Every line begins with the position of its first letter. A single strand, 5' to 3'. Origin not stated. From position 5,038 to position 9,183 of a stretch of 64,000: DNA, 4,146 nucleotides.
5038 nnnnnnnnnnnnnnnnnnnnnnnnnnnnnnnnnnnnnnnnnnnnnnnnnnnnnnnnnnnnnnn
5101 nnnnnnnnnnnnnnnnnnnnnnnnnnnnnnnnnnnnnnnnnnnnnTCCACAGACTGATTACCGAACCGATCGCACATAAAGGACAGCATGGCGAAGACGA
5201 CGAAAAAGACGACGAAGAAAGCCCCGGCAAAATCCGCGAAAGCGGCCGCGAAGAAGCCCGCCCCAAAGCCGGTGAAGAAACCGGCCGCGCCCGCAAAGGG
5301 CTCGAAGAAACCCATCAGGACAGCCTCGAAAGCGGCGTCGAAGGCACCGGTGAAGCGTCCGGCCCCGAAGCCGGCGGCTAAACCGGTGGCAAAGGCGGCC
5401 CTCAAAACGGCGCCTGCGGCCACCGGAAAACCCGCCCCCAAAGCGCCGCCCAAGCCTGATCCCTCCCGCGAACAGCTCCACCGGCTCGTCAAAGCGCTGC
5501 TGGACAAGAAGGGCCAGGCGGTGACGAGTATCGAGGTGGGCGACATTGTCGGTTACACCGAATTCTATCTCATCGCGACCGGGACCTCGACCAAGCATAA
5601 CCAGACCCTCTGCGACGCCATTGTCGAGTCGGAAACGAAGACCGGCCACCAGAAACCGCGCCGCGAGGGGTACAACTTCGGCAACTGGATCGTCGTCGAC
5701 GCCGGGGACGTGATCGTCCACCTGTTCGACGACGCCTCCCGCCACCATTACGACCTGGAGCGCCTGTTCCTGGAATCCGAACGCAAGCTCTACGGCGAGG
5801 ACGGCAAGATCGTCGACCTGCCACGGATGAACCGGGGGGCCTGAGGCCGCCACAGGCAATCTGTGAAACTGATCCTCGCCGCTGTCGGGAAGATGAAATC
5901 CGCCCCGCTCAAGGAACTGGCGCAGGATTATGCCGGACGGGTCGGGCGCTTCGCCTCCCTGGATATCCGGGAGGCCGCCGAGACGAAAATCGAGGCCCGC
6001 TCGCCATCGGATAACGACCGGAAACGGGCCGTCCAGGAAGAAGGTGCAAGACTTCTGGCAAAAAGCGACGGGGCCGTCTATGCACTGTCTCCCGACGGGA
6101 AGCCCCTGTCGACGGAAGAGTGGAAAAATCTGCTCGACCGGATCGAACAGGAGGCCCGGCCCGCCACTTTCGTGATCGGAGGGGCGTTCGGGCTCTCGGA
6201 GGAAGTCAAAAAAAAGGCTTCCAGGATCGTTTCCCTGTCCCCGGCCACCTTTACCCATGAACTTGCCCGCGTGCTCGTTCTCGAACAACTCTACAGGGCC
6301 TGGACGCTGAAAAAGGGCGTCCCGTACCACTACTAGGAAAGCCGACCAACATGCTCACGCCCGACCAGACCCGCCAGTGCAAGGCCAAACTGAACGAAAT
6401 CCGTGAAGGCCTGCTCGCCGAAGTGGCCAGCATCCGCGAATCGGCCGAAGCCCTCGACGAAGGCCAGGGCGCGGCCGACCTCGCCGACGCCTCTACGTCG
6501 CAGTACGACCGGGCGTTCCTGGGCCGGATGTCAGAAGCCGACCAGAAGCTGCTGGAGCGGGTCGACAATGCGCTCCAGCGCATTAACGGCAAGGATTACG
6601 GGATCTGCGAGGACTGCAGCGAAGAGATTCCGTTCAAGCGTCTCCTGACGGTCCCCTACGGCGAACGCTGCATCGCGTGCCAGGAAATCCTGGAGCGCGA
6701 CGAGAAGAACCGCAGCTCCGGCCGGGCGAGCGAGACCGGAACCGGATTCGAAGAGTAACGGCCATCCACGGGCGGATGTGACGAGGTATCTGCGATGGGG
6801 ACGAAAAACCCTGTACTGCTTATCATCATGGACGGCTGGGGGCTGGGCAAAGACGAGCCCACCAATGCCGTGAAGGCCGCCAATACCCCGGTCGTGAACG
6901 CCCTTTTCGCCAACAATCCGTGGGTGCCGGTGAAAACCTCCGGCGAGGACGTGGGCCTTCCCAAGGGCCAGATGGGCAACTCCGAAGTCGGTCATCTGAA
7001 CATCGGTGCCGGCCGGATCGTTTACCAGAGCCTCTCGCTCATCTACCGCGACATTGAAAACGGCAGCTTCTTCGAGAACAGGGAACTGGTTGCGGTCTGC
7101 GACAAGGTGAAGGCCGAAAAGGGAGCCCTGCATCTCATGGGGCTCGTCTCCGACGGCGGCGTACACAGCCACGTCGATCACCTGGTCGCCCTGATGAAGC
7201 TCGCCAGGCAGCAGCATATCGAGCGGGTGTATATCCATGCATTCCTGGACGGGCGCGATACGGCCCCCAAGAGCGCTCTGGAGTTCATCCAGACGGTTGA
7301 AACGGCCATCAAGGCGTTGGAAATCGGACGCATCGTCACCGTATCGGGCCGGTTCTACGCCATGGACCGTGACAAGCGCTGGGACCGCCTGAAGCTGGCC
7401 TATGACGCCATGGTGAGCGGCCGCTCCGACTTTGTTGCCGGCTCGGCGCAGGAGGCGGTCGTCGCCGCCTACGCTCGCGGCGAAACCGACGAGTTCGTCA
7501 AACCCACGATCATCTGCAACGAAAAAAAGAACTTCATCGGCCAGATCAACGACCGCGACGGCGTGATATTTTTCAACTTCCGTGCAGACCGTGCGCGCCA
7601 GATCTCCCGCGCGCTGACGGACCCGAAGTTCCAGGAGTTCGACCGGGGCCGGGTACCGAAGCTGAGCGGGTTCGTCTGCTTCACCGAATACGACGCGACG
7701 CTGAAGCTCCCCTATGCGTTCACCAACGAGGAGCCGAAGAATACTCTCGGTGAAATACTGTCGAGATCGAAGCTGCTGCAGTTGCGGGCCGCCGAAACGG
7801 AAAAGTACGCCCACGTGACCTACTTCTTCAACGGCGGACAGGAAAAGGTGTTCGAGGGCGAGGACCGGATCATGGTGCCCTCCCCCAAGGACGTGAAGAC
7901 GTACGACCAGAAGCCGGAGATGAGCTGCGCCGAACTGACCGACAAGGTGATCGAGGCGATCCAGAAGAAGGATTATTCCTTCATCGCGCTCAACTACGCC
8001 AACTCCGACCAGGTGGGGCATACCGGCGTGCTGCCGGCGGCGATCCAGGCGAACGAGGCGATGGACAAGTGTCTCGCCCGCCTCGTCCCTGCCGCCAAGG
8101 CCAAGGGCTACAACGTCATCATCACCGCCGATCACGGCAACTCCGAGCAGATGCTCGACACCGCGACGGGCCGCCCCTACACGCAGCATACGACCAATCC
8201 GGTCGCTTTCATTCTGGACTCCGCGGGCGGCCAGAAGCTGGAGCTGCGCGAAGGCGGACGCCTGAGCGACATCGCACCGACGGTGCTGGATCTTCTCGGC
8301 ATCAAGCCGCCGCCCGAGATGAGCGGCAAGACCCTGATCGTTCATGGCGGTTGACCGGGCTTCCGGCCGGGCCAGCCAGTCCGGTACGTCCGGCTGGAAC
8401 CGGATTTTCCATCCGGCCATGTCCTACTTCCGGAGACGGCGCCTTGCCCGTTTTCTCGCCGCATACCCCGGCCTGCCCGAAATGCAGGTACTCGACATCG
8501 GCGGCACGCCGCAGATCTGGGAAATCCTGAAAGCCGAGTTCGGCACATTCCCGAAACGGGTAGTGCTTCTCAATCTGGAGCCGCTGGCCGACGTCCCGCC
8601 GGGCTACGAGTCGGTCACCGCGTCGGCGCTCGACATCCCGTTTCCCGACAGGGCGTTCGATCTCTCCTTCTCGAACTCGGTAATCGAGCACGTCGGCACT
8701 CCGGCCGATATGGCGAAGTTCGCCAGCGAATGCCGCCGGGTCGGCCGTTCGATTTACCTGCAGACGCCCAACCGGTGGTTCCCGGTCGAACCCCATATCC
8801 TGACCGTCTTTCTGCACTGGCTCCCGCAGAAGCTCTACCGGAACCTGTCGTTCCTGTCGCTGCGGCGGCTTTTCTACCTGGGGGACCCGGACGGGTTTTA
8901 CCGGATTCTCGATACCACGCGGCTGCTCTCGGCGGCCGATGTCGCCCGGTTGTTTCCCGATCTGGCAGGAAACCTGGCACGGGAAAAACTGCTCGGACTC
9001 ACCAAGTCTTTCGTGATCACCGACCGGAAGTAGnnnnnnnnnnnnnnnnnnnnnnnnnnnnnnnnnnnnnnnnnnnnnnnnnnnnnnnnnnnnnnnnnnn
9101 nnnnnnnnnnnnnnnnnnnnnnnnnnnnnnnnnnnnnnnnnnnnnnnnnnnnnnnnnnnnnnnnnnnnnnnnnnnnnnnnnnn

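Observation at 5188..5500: Histone-H1-like KPA-repeat extension fused to the ribosome silencing factor RsfS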

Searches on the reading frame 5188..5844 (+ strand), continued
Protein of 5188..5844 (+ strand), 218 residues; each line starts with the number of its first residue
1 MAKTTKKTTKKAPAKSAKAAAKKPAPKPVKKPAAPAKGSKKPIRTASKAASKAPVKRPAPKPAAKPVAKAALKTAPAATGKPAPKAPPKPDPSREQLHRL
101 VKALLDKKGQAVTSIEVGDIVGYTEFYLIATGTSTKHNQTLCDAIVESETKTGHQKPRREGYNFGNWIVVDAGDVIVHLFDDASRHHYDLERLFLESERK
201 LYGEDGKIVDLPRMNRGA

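Call 35: search_solved_structures(query=P0025, max_evalue=1e-8, show_alignments=2)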
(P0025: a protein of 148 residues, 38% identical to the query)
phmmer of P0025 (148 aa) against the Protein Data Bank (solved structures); distinct sequences matched with E-value up to 1e-8: 13.
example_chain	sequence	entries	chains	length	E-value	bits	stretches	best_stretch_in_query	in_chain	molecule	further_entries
3ups_A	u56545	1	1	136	5.2e-30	107.5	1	25-145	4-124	Iojap-like protein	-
28ye_G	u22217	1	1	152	9.1e-27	97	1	8-142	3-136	Ribosome silencing factor S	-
2o5a_A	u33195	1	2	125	1.1e-24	90.2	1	41-146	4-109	BH1328 protein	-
9q40_9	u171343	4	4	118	2.3e-24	89.2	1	41-141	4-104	Ribosomal silencing factor RsfS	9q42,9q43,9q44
6sj6_9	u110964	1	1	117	1.4e-21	80.2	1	42-145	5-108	Ribosomal silencing factor RsfS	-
6sj5_A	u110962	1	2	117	1.4e-21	80.2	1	42-145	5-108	Ribosomal silencing factor RsfS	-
30qz_6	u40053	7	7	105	1.6e-20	76.7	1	42-141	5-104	Ribosomal silencing factor RsfS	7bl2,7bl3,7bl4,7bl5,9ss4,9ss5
2id1_A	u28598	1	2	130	2.8e-20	75.9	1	42-146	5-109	Hypothetical protein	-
4wcw_A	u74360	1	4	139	5.6e-16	62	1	47-145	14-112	Ribosomal silencing factor RsfS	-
7qh7_u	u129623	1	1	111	8.6e-12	48.4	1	49-143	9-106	Mitochondrial assembly of ribosomal large subunit protein 1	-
5ool_u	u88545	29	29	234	3.2e-11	46.6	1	45-143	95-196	Mitochondrial assembly of ribosomal large subunit protein 1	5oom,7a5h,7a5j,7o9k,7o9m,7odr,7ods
9hcg_u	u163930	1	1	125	6.4e-11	45.6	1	49-143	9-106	Mitochondrial assembly of ribosomal large subunit protein 1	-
9e9c_u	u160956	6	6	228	1.1e-10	44.8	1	45-143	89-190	Mitochondrial assembly of ribosomal large subunit protein 1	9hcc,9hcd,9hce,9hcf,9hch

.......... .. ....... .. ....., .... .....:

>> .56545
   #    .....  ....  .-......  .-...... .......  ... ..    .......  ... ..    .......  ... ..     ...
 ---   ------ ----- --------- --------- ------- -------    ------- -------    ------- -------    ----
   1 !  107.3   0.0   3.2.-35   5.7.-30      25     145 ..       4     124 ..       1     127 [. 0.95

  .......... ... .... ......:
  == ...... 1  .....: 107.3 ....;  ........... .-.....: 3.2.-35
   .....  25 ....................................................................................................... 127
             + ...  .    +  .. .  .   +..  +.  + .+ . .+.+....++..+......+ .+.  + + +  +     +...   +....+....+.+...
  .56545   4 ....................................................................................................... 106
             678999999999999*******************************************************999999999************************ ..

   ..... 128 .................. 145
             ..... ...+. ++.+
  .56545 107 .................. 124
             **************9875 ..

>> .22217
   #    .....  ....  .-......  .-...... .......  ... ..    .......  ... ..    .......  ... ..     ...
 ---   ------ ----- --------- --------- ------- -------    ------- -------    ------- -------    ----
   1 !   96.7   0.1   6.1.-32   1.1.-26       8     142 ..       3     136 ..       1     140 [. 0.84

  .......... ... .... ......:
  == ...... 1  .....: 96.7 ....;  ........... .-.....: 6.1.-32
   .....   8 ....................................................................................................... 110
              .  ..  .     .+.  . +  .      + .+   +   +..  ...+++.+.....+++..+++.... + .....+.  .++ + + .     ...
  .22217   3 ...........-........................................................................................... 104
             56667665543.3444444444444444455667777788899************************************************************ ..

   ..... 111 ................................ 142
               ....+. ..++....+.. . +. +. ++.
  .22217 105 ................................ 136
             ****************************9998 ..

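Call 45: predict_structure(alignment_id=A3)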
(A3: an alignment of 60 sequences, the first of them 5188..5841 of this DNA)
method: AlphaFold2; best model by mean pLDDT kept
length: 218 residues; sequences in the alignment: 60
mean_pLDDT: 78.3   pTM: 0.60
mean pLDDT of the five models: 78.3, 77.8, 77.0, 76.7, 76.4
residues with pLDDT >= 90: 97; 70-90: 38; 50-70: 69; < 50: 14
segments of 3 or more residues with pLDDT < 50: 1-3, 47-49
pLDDT, mean of each block of 10 residues (from residue 1): 50 56 65 56 52 59 56 57 75 94 96 93 94 97 97 94 95 97 91 89 90 68
secondary structure, 60 per line:
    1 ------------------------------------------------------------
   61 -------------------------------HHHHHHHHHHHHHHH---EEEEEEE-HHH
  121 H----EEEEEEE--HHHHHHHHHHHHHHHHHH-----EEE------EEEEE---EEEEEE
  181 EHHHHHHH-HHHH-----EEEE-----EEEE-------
elements in order: H92-106 E110-116 H118-121 E126-132 H135-152 E158-160 E167-171 E175-181 H182-188 H190-193 E199-202 E208-211

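Call 47: fold_search(model_id=the predicted structure, library=pdb)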
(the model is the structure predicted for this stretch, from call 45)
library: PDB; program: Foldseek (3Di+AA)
matches with E <= 10: 631; with E <= 0.001: 21
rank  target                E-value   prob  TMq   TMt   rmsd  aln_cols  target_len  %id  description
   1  2o5a_A                3.9e-10  1.00  0.43  0.84   1.6       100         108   34  Crystal structure of Q9KD89 from Bacillus halodurans. Northeast Structural Genomics target BhR21 (released 2006-12-19)
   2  2id1_A                4.2e-10  1.00  0.45  0.81   0.8       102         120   29  X-Ray Crystal Structure of Protein CV0518 from Chromobacterium violaceum, Northeast Structural Genomics Consortium Tar (released 2006-09-26)
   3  2o5a_B                5.0e-10  1.00  0.43  0.86   1.5       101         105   34  Crystal structure of Q9KD89 from Bacillus halodurans. Northeast Structural Genomics target BhR21 (released 2006-12-19)
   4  6sj6_9                6.4e-10  1.00  0.48  0.91   1.3       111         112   31  Cryo-EM structure of 50S-RsfS complex from Staphylococcus aureus (released 2020-04-08)
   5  3ups                  2.7e-09  1.00  0.41  0.80   4.5       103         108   25  Crystal structure of iojap-like protein from Zymomonas mobilis (released 2011-12-28)
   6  9ss4_FS               6.0e-09  1.00  0.44  0.92   1.0       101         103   36  pre-50S ribosomal subunit in rimM-KO with RsfS (-H68) (released 2026-02-04)
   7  4wcw_B                7.2e-09  1.00  0.46  0.87   1.6       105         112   25  Ribosomal silencing factor during starvation or stationary phase (RsfS) from Mycobacterium tuberculosis (released 2014-09-24)
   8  4wcw_A                1.6e-08  1.00  0.44  0.80   2.8       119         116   24  Ribosomal silencing factor during starvation or stationary phase (RsfS) from Mycobacterium tuberculosis (released 2014-09-24)
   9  4wcw_C                2.6e-08  1.00  0.44  0.79   2.8       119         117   24  Ribosomal silencing factor during starvation or stationary phase (RsfS) from Mycobacterium tuberculosis (released 2014-09-24)
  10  7bl2_6                3.1e-08  1.00  0.43  0.87   1.6       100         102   35  pre-50S-ObgE particle state 1 (released 2021-05-12)
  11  9hcd_u                1.3e-07  1.00  0.42  0.71   1.6        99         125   27  Mouse mitoribosome large subunit assembly intermediate (with uL16m) bound to MRM3-dimer, DDX28 and the MALSU-L0R8F8-mt (released 2025-06-11)
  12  7o9k_u                1.5e-07  1.00  0.42  0.68   1.5        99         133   26  Human mitochondrial ribosome large subunit assembly intermediate with MTERF4-NSUN4, MRM2, MTG1, the MALSU module, GTPB (released 2021-06-30)
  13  9e9c_u                1.6e-07  1.00  0.43  0.72   1.6       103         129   26  Mouse mitoribosome large subunit assembly intermediate bound to NSUN4, METRF4, GTPBP7, GTPBP10 and the MALSU1-L0R8F8-m (released 2025-08-06)
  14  7po4_za               2.3e-07  1.00  0.43  0.74   1.8       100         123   26  Assembly intermediate of human mitochondrial ribosome large subunit (largely unfolded rRNA with MALSU1, L0R8F8 and AC (released 2022-06-15)
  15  5ool_u                2.9e-07  1.00  0.42  0.80   1.8       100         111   26  Structure of a native assembly intermediate of the human mitochondrial ribosome with unfolded interfacial rRNA (released 2017-09-13)
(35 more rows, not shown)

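Call 53: find_encoding_contigs(protein=P0006, flank=5000, max_places=2)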
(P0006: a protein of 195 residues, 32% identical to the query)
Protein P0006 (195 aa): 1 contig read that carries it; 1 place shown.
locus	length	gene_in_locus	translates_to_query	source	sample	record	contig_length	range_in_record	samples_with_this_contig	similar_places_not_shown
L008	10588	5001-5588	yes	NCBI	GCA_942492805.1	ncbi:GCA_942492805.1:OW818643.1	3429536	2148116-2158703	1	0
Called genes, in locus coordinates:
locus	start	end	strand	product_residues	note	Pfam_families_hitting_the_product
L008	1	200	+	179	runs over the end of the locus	PF13302:Acetyltransf_3, PF00583:Acetyltransf_1 (weak)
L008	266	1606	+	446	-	PF01018:GTP1_OBG, PF01926:MMR_HSR1, PF02421:FeoB_N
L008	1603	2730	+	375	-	PF00696:AA_kinase, PF01472:PUA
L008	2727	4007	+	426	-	PF00171:Aldedh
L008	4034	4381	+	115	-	PF04828:GFA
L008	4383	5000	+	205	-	PF01467:CTP_transf_like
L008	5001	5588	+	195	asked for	PF02410:RsfS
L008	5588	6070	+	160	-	PF02590:SPOUT_MTase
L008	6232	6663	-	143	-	PF13827:DUF4189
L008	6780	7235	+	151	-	PF10768:FliX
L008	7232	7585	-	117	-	PF07237:DUF1428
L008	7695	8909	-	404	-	PF00364:Biotin_lipoyl, PF25997:BSH_YhbJ (faint), PF02817:E3_binding, PF00198:2-oxoacid_dh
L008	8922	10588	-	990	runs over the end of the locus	PF16078:2-oxogl_dehyd_N, PF00676:E1_dh, PF02779:Transket_pyr, PF16870:OxoGdeHyase_C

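Call 54: find_encoding_contigs(protein=P0003, flank=5000, max_places=2)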
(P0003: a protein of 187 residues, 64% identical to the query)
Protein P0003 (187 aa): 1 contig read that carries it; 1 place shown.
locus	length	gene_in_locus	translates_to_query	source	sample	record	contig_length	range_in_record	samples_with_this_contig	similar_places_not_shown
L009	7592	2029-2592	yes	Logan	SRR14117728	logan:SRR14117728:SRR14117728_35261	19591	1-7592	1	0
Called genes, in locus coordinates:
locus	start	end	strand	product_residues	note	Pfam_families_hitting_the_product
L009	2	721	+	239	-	?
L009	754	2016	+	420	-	PF00171:Aldedh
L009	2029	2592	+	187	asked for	PF02410:RsfS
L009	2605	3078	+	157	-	PF02590:SPOUT_MTase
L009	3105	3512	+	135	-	PF01258:zf-dskA_traR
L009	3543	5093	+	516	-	PF01676:Metalloenzyme, PF06415:iPGM_N, PF01663:Phosphodiest (weak)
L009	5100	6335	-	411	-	PF04116:FA_hydroxylase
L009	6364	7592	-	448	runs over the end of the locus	PF00939:Na_sulph_symp, PF03600:CitMHS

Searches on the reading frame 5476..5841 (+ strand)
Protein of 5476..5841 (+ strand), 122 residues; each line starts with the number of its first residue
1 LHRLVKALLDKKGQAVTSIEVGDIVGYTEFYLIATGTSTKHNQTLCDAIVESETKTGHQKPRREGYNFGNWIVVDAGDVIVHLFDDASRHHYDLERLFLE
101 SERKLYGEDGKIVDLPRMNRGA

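Call 19: search_protein_representatives(protein=window:5476-5841:+)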
Query: 122 residues. Proteins with E-value up to 0.001 (for the whole library): 7322; up to 1e-10: 754; up to 1e-30: 1. The best 150 are listed.
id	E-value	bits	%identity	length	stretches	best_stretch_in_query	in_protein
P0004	6.2e-56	203.8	75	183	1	1-119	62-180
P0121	1.6e-19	86.3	41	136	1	4-102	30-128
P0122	4.0e-19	85.0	40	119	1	3-101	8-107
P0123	5.4e-19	84.6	41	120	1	4-98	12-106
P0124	5.4e-19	84.6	45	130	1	6-103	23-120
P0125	1.1e-18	83.6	38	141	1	4-106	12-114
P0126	1.7e-18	82.9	37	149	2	28-101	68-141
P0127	7.3e-18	80.9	44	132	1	6-102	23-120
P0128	7.7e-18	80.8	28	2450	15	9-98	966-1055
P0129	1.5e-17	79.9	37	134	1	6-104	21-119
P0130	2.8e-17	79.0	41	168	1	4-103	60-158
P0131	3.1e-17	78.9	45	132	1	8-111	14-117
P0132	4.2e-17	78.5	39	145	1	4-101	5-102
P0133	5.8e-17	78.0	41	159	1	4-103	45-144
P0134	7.6e-17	77.6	38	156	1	6-109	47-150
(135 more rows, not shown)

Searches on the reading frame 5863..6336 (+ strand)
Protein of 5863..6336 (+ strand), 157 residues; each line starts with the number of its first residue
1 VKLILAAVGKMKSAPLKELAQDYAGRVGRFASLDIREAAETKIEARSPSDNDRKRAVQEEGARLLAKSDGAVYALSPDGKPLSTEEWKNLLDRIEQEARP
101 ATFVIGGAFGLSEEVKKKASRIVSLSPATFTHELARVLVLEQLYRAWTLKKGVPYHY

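Call 3: search_protein_families(library=pfam, proteins=[window:5863-6336:+], max_evalue=0.01)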
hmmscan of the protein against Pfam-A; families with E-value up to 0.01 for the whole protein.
window:5863-6336:+ (157 aa): 1 family
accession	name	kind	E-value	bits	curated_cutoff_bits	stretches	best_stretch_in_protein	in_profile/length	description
PF02590.22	SPOUT_MTase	-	1.3e-41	142.6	27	1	1-156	1-154/154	Predicted SPOUT methyltransferase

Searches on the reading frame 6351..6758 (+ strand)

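Call 3: search_protein_families(library=pfam, proteins=[window:6351-6758:+], max_evalue=0.01)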
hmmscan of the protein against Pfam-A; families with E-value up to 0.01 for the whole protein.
window:6351-6758:+ (135 aa): 3 families
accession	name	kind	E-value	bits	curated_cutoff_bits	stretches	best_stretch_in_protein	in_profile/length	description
PF01258.23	zf-dskA_traR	-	4.7e-11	42.9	24.9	1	82-116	2-36/36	Prokaryotic dksA/traR C4-type zinc finger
PF21157.2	DksA_N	-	1.9e-05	25.3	27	1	8-78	3-71/71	DnaK suppressor protein DksA, N-terminal domain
PF00518.22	E6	-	0.0061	17.4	27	0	106-123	73-90/110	Early Protein (E6)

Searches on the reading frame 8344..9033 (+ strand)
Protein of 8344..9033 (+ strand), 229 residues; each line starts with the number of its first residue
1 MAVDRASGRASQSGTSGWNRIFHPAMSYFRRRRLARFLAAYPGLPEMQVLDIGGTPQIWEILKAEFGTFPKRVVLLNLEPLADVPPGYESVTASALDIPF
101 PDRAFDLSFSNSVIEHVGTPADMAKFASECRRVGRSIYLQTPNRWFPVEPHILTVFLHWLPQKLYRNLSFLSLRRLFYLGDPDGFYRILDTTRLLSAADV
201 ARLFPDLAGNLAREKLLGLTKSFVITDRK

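Call 63: search_protein_families(library=pfam, proteins=[window:8344-9033:+], max_evalue=0.0001)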
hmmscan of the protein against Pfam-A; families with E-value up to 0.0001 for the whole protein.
window:8344-9033:+ (229 aa): 2 families
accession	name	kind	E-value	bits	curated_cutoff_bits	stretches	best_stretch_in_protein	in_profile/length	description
PF08241.18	Methyltransf_11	-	6.1e-08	33.6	21.2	1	88-135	44-88/95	Methyltransferase domain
PF13489.12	Methyltransf_23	-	1.3e-06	28.7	27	1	28-175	3-149/164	Methyltransferase domain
